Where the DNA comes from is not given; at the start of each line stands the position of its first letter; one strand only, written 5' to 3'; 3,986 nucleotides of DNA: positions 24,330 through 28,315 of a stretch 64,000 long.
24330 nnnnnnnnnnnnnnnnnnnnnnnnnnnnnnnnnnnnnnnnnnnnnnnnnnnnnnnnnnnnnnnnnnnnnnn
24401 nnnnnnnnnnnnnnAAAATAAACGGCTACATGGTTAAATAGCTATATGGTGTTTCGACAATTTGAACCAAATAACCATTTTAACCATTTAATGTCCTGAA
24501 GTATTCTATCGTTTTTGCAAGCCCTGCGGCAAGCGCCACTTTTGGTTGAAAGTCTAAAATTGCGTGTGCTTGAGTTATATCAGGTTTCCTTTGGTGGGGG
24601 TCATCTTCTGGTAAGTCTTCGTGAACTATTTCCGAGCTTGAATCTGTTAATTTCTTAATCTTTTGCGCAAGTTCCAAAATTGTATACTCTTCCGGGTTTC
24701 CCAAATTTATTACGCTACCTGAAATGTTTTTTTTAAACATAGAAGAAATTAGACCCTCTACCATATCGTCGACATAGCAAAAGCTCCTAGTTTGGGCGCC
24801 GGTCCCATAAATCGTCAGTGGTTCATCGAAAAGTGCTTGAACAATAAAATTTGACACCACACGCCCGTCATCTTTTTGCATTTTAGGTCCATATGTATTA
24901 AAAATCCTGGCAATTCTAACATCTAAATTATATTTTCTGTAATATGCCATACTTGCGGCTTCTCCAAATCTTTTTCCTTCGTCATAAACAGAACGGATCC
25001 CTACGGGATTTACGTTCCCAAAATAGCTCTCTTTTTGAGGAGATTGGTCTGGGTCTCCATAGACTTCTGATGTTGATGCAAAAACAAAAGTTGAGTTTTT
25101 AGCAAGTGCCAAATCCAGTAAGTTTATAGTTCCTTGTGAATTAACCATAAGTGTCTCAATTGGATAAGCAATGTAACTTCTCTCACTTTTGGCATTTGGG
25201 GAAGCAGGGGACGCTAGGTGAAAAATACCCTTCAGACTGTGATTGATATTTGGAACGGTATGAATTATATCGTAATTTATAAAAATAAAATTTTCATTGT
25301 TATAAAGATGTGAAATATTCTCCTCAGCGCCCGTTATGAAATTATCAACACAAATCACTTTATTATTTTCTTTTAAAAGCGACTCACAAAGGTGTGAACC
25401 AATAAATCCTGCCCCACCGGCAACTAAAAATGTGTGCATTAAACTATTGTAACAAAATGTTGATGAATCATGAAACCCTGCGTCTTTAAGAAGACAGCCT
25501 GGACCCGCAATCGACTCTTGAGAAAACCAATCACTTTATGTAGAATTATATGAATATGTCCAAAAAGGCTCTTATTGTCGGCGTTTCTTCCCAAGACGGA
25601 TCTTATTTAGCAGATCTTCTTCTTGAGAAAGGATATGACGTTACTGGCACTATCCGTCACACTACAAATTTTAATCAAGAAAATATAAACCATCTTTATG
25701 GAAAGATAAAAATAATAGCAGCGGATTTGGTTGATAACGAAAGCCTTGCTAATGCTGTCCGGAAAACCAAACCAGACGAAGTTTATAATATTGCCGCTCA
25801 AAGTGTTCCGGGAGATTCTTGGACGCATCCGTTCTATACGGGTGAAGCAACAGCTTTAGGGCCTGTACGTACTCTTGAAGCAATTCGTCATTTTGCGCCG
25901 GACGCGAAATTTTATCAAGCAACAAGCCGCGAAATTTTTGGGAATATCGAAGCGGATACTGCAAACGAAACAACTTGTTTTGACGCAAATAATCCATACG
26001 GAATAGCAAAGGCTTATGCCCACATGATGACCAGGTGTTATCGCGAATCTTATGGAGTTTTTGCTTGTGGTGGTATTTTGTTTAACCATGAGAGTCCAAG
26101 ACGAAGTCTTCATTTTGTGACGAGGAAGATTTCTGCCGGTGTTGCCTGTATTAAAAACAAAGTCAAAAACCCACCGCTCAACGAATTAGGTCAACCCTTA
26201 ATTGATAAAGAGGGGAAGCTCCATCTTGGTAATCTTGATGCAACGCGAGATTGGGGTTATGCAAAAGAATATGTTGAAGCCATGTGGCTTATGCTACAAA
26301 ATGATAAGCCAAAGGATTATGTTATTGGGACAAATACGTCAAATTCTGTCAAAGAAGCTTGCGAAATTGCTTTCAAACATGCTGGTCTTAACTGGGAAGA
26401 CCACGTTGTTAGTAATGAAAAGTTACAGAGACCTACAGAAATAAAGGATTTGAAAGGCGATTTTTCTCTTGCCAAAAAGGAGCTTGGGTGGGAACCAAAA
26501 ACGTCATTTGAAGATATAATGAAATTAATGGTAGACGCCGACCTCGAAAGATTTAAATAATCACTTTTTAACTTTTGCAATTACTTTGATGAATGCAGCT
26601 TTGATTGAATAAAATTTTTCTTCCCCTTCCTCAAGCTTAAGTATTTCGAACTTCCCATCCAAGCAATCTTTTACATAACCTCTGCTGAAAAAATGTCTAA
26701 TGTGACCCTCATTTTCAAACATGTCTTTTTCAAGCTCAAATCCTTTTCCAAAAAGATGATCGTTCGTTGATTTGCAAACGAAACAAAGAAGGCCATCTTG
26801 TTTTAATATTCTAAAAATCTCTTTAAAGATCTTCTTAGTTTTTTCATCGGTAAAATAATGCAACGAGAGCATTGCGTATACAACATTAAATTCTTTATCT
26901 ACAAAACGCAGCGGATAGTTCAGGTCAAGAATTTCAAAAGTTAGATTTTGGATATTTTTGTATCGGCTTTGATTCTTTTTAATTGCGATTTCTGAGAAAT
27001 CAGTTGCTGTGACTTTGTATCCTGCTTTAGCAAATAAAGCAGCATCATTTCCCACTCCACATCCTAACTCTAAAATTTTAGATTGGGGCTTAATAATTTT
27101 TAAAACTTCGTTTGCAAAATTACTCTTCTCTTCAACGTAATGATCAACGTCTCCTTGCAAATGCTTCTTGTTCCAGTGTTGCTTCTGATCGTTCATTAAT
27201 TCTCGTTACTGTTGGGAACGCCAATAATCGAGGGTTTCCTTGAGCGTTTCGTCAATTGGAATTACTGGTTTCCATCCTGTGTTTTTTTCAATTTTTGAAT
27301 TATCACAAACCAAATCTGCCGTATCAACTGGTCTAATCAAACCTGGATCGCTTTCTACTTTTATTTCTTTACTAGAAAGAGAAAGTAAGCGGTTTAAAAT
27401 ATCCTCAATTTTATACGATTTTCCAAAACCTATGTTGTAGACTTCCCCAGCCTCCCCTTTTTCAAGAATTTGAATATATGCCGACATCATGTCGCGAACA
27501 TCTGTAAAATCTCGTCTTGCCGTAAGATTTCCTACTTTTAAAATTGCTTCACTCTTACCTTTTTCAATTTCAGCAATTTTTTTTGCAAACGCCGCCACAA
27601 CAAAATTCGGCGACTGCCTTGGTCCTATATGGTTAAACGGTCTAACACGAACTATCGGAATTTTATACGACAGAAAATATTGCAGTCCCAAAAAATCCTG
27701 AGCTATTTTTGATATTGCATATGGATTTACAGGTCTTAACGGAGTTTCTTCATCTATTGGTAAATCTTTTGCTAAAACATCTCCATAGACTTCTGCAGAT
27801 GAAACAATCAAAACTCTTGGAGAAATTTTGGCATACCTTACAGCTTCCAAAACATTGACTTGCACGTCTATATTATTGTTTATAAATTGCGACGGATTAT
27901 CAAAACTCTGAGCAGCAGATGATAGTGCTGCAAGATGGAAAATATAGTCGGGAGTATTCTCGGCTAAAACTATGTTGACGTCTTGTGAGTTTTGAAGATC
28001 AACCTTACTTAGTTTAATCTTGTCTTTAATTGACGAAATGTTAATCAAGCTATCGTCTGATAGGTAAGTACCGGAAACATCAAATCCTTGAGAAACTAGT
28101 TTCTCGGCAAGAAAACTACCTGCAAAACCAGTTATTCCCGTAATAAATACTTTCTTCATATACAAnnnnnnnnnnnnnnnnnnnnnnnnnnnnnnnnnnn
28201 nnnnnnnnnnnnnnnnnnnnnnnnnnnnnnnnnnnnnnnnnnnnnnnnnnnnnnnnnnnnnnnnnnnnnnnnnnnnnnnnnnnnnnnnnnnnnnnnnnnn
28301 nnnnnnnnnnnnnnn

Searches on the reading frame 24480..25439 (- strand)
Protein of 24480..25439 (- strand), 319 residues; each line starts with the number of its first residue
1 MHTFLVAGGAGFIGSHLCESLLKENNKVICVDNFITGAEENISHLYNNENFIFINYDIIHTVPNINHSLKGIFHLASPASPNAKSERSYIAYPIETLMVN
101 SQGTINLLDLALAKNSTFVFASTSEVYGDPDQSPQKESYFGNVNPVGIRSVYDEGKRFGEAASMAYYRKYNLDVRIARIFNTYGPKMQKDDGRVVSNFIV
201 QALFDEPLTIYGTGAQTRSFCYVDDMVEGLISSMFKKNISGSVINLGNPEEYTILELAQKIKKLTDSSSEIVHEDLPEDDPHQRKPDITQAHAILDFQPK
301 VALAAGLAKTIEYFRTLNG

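Call 3: search_protein_families(library=pfam, proteins=[window:24480-25439:-], max_evalue=0.01)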
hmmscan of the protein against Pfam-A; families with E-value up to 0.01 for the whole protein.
window:24480-25439:- (319 aa): 7 families
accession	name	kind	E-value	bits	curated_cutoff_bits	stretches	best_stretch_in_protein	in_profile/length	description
PF01370.27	Epimerase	-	2.7e-45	155.1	20.9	1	5-247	2-240/240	NAD dependent epimerase/dehydratase family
PF16363.11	GDP_Man_Dehyd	-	1.1e-43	150.4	27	1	5-309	1-331/332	GDP-mannose 4,6 dehydratase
PF01073.25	3Beta_HSD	-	1.9e-09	37.4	22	1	5-132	1-126/280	3-beta hydroxysteroid dehydrogenase/isomerase family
PF07993.18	NAD_binding_4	-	6.9e-08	32.4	20.1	1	96-182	108-207/258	Male sterility protein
PF02719.21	Polysacc_synt_2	-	2.1e-06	27.6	20.2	1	5-123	2-128/293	Polysaccharide biosynthesis protein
PF04321.23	RmlD_sub_bind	-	3.7e-06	26.7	27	1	5-269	4-235/287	RmlD substrate binding domain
PF00106.31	adh_short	-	0.00075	19.5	26.6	1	4-59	3-59/195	short chain dehydrogenase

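Call 4: search_protein_families(library=ncbifam, proteins=[window:24480-25439:-], max_evalue=0.01)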
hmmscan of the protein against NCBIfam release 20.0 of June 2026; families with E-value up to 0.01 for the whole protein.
window:24480-25439:- (319 aa): 28 families (the best 25 are shown)
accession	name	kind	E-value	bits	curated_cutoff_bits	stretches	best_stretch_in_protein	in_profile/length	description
TIGR01181.1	dTDP_gluc_dehyt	equivalog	2.2e-36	125.6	365.1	1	4-315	2-312/321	dTDP-glucose 4,6-dehydratase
TIGR04180.1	EDH_00030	hypoth_equivalog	1.4e-32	113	475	1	5-275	2-266/297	NAD-dependent 4,6-dehydratase LegB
TIGR01179.1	galE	equivalog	4.5e-30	104.6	262.3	1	4-305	2-316/332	UDP-glucose 4-epimerase GalE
NF008872.0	PRK11908.1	equivalog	1.3e-28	100.1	294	1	3-316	3-337/349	bifunctional UDP-4-keto-pentose/UDP-xylose synthase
NF011728.1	PRK15181.1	equivalog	1.1e-27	97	760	1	3-314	17-337/348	Vi polysaccharide biosynthesis UDP-N-acetylglucosaminuronic acid C-4 epimerase TviC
NF005998.1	PRK08125.1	equivalog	2.3e-27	95.7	777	1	4-314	318-649/649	bifunctional UDP-4-amino-4-deoxy-L-arabinose formyltransferase/UDP-glucuronic acid oxidase ArnA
TIGR02197.1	heptose_epim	equivalog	1.4e-22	80.3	274.6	1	5-312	2-311/316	ADP-glyceromanno-heptose 6-epimerase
NF007490.0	PRK10084.1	subfamily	9.6e-22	77.4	649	1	4-314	3-334/361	dTDP-glucose 4,6-dehydratase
NF007582.0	PRK10217.1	equivalog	1.2e-20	73.9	698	1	1-266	1-271/355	dTDP-glucose 4,6-dehydratase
NF047922.1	GDPFucSynFcl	equivalog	3.5e-18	66.1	500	1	91-314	72-301/308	GDP-L-fucose synthase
NF007956.0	PRK10675.1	subfamily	1.5e-13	50.6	394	1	4-259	3-274/338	UDP-glucose 4-epimerase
NF041015.1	UDPsulfquin_syn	equivalog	1.5e-11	44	575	1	192-268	236-313/384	UDP-sulfoquinovose synthase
NF008360.0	PRK11150.1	equivalog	2e-10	40.4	452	1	5-278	3-266/310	ADP-glyceromanno-heptose 6-epimerase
NF047837.1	UDPAcbARedWbcJ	equivalog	2e-08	33.6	500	1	151-275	102-225/372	UDP-2-acetamido-2,6-beta-L-arabino-hexul-4-ose reductase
TIGR01777.1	yfcH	hypoth_equivalog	2.6e-08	33.8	207.35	2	211-266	188-242/292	TIGR01777 family oxidoreductase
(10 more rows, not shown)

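Call 21: search_solved_structures(query=window:24480-25439:-, max_evalue=1e-20)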
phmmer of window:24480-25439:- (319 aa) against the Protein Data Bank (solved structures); distinct sequences matched with E-value up to 1e-20: 33.
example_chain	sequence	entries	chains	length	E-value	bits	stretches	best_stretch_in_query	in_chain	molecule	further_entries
4gll_A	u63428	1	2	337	3.7e-97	328.6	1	4-315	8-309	UDP-glucuronic acid decarboxylase 1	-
2b69_A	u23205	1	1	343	4e-97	328.5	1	4-315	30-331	UDP-glucuronate decarboxylase 1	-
4m55_A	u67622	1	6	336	1.9e-96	326.3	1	4-315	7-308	UDP-glucuronic acid decarboxylase 1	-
4lk3_A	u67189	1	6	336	2.6e-96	325.8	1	4-315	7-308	UDP-glucuronic acid decarboxylase 1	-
6zl6_A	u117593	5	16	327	5.5e-43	150.7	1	4-317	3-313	Epimerase domain-containing protein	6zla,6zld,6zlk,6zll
6zlj_A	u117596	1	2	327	1.1e-42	149.8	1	4-317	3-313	Epimerase domain-containing protein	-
8vr2_A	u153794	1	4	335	5.5e-34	121.2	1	5-314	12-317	NAD-dependent epimerase/dehydratase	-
6pmh_A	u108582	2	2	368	7.3e-34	120.8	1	4-314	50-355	UDP-glucose 4-epimerase related protein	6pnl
6bwl_A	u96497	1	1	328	1.1e-32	116.8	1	4-317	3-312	Pal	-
7ys8_A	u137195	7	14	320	8.5e-31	110.7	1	5-315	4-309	UDP-glucose 4-epimerase | UDP-glucose 4-epimerase along with EC 5.1.3.2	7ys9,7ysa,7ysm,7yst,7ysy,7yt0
4zrm_A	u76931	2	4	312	3.3e-30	108.7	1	4-316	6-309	UDP-glucose 4-epimerase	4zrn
3ru7_A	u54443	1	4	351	8.3e-29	104.2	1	3-314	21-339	WbgU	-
3ru9_A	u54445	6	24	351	8.4e-29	104.1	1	3-314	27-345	WbgU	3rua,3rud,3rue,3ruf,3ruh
3lu1_A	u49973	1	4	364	9.5e-29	104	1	3-314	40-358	WbgU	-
3ruc_A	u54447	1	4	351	1.2e-28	103.6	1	3-314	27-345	WbgU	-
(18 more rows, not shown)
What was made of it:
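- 24480..25439 (-): UDP-glucuronate decarboxylase (UDP-xylose synthase, UXS). It is the first gene of the three-gene minus-strand unit and a candidate supplier of the nucleotide sugar. E 4e-97 to human UXS1 structures, next class of hit at 5e-43 (call 21).
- The decarboxylase is a true UXS, 328 bits to human UXS1 against 79 bits to ArnA (call 21).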

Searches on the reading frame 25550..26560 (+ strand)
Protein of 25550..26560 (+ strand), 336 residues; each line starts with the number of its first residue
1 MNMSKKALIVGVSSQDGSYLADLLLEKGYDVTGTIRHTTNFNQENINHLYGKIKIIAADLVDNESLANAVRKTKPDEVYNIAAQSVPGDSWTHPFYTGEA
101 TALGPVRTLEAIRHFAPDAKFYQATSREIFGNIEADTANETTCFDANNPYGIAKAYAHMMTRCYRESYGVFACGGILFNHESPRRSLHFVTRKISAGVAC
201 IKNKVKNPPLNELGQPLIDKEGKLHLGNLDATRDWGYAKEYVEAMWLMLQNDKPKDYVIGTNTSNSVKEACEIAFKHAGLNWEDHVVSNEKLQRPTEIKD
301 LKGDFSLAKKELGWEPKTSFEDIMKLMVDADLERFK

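Call 3: search_protein_families(library=pfam, proteins=[window:25550-26560:+], max_evalue=0.01)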
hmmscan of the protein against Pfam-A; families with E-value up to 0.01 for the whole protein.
window:25550-26560:+ (336 aa): 4 families
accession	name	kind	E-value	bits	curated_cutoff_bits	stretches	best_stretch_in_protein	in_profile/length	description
PF16363.11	GDP_Man_Dehyd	-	1.2e-103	347.5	27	1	8-327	1-332/332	GDP-mannose 4,6 dehydratase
PF01370.27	Epimerase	-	1.5e-55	188.7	20.9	1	7-260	1-240/240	NAD dependent epimerase/dehydratase family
PF04321.23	RmlD_sub_bind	-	0.00022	20.9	27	1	6-83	2-60/287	RmlD substrate binding domain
PF05368.20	NmrA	-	0.003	17.7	27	1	4-73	2-70/298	NmrA-like family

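Call 4: search_protein_families(library=ncbifam, proteins=[window:25550-26560:+], max_evalue=0.01)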
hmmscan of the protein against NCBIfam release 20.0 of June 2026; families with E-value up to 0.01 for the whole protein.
window:25550-26560:+ (336 aa): 18 families
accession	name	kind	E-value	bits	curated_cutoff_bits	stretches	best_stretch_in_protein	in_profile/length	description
TIGR01472.1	gmd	equivalog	7.4e-101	337.7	415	1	5-334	1-341/342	GDP-mannose 4,6-dehydratase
TIGR02622.1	CDP_4_6_dhtase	equivalog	5.3e-24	85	278.45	2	4-168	4-172/352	CDP-glucose 4,6-dehydratase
TIGR01181.1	dTDP_gluc_dehyt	equivalog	3.7e-23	82.1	365.1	2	35-171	32-172/321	dTDP-glucose 4,6-dehydratase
TIGR04180.1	EDH_00030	hypoth_equivalog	9.2e-18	64.3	475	1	8-318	2-296/297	NAD-dependent 4,6-dehydratase LegB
TIGR01179.1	galE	equivalog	2e-15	56.5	262.3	2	7-167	2-162/332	UDP-glucose 4-epimerase GalE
NF007582.0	PRK10217.1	equivalog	6.5e-09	35.3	698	1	57-329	57-329/355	dTDP-glucose 4,6-dehydratase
NF007490.0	PRK10084.1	subfamily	2e-07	30.3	649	1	54-329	53-332/361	dTDP-glucose 4,6-dehydratase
NF043036.1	ErythonDh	equivalog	4.5e-07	29.4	325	1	7-164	3-163/321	D-erythronate dehydrogenase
NF004823.0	PRK06179.1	subfamily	1.1e-05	25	310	1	2-72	3-67/271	oxidoreductase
NF004824.0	PRK06180.1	subfamily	2.6e-05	23.6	298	1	2-74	2-73/279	oxidoreductase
NF005065.0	PRK06482.1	equivalog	4.9e-05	22.9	291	1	3-72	1-69/276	SDR family oxidoreductase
NF049977.1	KDhSphingRedKdsR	equivalog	0.00011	21.7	400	1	4-72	3-64/267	3-ketodihydrosphingosine reductase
NF004649.0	PRK05993.1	equivalog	0.00023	20.5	387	1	1-73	1-69/277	SDR family oxidoreductase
NF005594.0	PRK07326.1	equivalog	0.00043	19.9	271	1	3-73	5-76/237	SDR family oxidoreductase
TIGR03466.1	HpnA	hypoth_equivalog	0.00082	18.3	367.65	1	6-84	2-74/327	hopanoid-associated sugar epimerase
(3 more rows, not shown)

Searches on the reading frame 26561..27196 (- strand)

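Call 3: search_protein_families(library=pfam, proteins=[window:26561-27196:-], max_evalue=0.01)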
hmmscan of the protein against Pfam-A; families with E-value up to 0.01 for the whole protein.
window:26561-27196:- (211 aa): 16 families
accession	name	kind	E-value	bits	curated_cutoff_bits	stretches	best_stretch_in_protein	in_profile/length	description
PF13649.12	Methyltransf_25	-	2.3e-19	70.3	27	1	41-135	1-97/97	Methyltransferase domain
PF08241.18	Methyltransf_11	-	1.1e-17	64.9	21.2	1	42-139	1-95/95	Methyltransferase domain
PF13489.12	Methyltransf_23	-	2.4e-14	53.8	27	1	28-179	13-154/164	Methyltransferase domain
PF08242.18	Methyltransf_12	-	6e-14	53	30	1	42-137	1-98/98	Methyltransferase domain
PF13847.12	Methyltransf_31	-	1.5e-13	51.1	27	1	36-149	2-119/145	Methyltransferase domain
PF03848.20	TehB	-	5.2e-10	39.5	20.4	1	29-151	23-145/193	Tellurite resistance protein TehB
PF01209.24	Ubie_methyltran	-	2.2e-07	30.9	20.1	1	35-142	45-154/233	ubiE/COQ5 methyltransferase family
PF05724.17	TPMT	-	4.9e-07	30.1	26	1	5-85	3-88/218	Thiopurine S-methyltransferase (TPMT)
PF02353.26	CMAS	-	1.3e-05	25.1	27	1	23-142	49-167/273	Mycolic acid cyclopropane synthetase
PF03291.22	mRNA_G-N7_MeTrfase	-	1.3e-05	24.9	26.6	1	38-85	62-115/315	mRNA (guanine-N(7))-methyltransferase domain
PF05175.20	MTS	-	6.1e-05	23.2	23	1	37-144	31-143/170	Methyltransferase small domain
PF05401.17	NodS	-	0.00029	21.2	24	1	39-141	45-152/201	Nodulation protein S (NodS)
PF01739.24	CheR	-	0.00034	20.6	27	0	83-138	118-172/195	CheR methyltransferase, SAM binding domain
PF06080.18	DUF938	-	0.001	19.3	27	1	32-138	18-136/202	Protein of unknown function (DUF938)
PF07021.18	MetW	-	0.002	18.2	21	1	29-133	5-104/193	Methionine biosynthesis protein MetW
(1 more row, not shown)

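Call 4: search_protein_families(library=ncbifam, proteins=[window:26561-27196:-], max_evalue=0.01)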
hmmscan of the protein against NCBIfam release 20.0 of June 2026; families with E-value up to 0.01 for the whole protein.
window:26561-27196:- (211 aa): 46 families (the best 25 are shown)
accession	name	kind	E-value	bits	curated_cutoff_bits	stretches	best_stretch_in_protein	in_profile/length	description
NF045649.1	2X_seleno_MduS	exception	2.9e-29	102.1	380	1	3-193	6-200/338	methyltransferase domain-containing selenoprotein MduS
NF043040.1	corrin_prot_MT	hypoth_equivalog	5.9e-14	52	180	1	29-138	32-146/216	corrinoid protein-associated methyltransferase CpaM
TIGR02021.1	BchM-ChlM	equivalog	6.7e-13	48.6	158.9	1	32-141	45-157/218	magnesium protoporphyrin IX methyltransferase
TIGR02072.1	BioC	equivalog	2.2e-12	47.3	184.95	1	32-192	24-180/244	malonyl-ACP O-methyltransferase BioC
NF008405.0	PRK11207.1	equivalog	5e-12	45.7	218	1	30-155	24-149/198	tellurite resistance methyltransferase TehB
TIGR00477.1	tehB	equivalog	7.5e-11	41.8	219.5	1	29-154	66-190/238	tellurite resistance methyltransferase TehB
NF008992.0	PRK12335.1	equivalog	1.2e-10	41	303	1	30-207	116-285/289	SAM-dependent methyltransferase TehB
NF045667.1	MTase_DVU1556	equivalog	3.3e-09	36.5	155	1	35-138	20-118/213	DVU_1556 family methyltransferase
TIGR01934.1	MenG_MenH_UbiE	subfamily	9.2e-09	34.9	158.35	1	36-143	38-145/223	ubiquinone/menaquinone biosynthesis methyltransferase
NF045882.1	PLipidMtase_Leg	equivalog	1.6e-08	34.6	390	1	23-152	28-156/207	phospholipid N-methyltransferase PmtA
NF041536.1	ArsM_DUF2284_UU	exception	1.2e-07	30.5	575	1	34-141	73-182/459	arsenite methyltransferase/DUF2284 domain selenoprotein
NF001241.0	PRK00216.1-2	equivalog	1.3e-07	31.5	327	1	35-141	49-148/231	demethylmenaquinone methyltransferase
NF047649.1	MTase_UXPK_star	exception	3.9e-07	29.4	460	1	32-137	72-179/283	methyltransferase/UXPK-star double selenoprotein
NF007610.0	PRK10258.1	equivalog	4.5e-07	29.5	342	1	37-181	42-177/251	malonyl-ACP O-methyltransferase BioC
NF002463.0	PRK01683.1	equivalog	7e-07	29.1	297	1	19-138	11-127/258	trans-aconitate 2-methyltransferase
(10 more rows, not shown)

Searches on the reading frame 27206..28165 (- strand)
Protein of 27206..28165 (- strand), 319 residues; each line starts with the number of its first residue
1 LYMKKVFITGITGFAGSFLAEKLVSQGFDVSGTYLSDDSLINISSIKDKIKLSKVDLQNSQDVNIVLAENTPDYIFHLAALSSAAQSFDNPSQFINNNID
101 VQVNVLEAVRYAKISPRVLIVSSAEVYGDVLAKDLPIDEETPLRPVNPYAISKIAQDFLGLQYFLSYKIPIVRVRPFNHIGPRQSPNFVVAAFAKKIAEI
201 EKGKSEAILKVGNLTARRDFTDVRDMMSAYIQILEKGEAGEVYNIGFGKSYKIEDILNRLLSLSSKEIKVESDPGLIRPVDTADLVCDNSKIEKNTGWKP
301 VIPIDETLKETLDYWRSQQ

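Call 3: search_protein_families(library=pfam, proteins=[window:27206-28165:-], max_evalue=0.01)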
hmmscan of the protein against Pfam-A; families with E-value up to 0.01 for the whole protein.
window:27206-28165:- (319 aa): 7 families
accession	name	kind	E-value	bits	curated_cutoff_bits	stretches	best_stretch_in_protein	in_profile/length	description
PF16363.11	GDP_Man_Dehyd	-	4e-73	247.2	27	1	7-311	1-332/332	GDP-mannose 4,6 dehydratase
PF01370.27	Epimerase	-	9.6e-57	192.6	20.9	1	6-246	1-240/240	NAD dependent epimerase/dehydratase family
PF02719.21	Polysacc_synt_2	-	5.1e-13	49.3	20.2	2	6-121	1-127/293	Polysaccharide biosynthesis protein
PF01073.25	3Beta_HSD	-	3.9e-07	29.8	22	1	8-152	2-149/280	3-beta hydroxysteroid dehydrogenase/isomerase family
PF04321.23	RmlD_sub_bind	-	8.4e-06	25.5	27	1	5-155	2-131/287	RmlD substrate binding domain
PF13460.12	NAD_binding_10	-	0.00086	19.7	27.2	1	10-134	1-109/184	NAD(P)H-binding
PF07993.18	NAD_binding_4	-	0.00096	18.8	20.1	0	8-29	1-22/258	Male sterility protein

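Call 4: search_protein_families(library=ncbifam, proteins=[window:27206-28165:-], max_evalue=0.01)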
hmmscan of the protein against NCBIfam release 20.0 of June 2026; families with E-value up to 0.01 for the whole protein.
window:27206-28165:- (319 aa): 25 families
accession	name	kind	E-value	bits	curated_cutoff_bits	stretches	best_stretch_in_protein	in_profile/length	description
TIGR04180.1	EDH_00030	hypoth_equivalog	4.5e-56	190.1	475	1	6-300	1-294/297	NAD-dependent 4,6-dehydratase LegB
TIGR01181.1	dTDP_gluc_dehyt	equivalog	4.5e-45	154.1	365.1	1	6-317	2-313/321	dTDP-glucose 4,6-dehydratase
TIGR01179.1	galE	equivalog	1.5e-38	132.5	262.3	1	5-315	1-325/332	UDP-glucose 4-epimerase GalE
TIGR01472.1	gmd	equivalog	5.5e-36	124.5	415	1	4-313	1-336/342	GDP-mannose 4,6-dehydratase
NF007582.0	PRK10217.1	equivalog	1.3e-28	100.1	698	1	3-315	1-331/355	dTDP-glucose 4,6-dehydratase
TIGR02622.1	CDP_4_6_dhtase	equivalog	1.2e-27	96.9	278.45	1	3-317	4-332/352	CDP-glucose 4,6-dehydratase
NF047922.1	GDPFucSynFcl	equivalog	1.4e-24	87.1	500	1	4-315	3-301/308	GDP-L-fucose synthase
NF007490.0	PRK10084.1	subfamily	2.8e-24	85.8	649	1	5-316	2-335/361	dTDP-glucose 4,6-dehydratase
TIGR02197.1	heptose_epim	equivalog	2.6e-23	82.7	274.6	1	7-269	2-265/316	ADP-glyceromanno-heptose 6-epimerase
NF011728.1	PRK15181.1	equivalog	2.6e-22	79.3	760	1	4-315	16-337/348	Vi polysaccharide biosynthesis UDP-N-acetylglucosaminuronic acid C-4 epimerase TviC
NF007956.0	PRK10675.1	subfamily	1.6e-18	67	394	1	5-318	2-331/338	UDP-glucose 4-epimerase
NF008872.0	PRK11908.1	equivalog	4.7e-18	65.3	294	1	3-318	1-338/349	bifunctional UDP-4-keto-pentose/UDP-xylose synthase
TIGR03466.1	HpnA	hypoth_equivalog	6.7e-17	61.4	367.65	1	5-270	2-252/327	hopanoid-associated sugar epimerase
NF043036.1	ErythonDh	equivalog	1.3e-16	60.7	325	1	5-163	2-163/321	D-erythronate dehydrogenase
NF005998.1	PRK08125.1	equivalog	4.7e-13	48.4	777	1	4-262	316-583/649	bifunctional UDP-4-amino-4-deoxy-L-arabinose formyltransferase/UDP-glucuronic acid oxidase ArnA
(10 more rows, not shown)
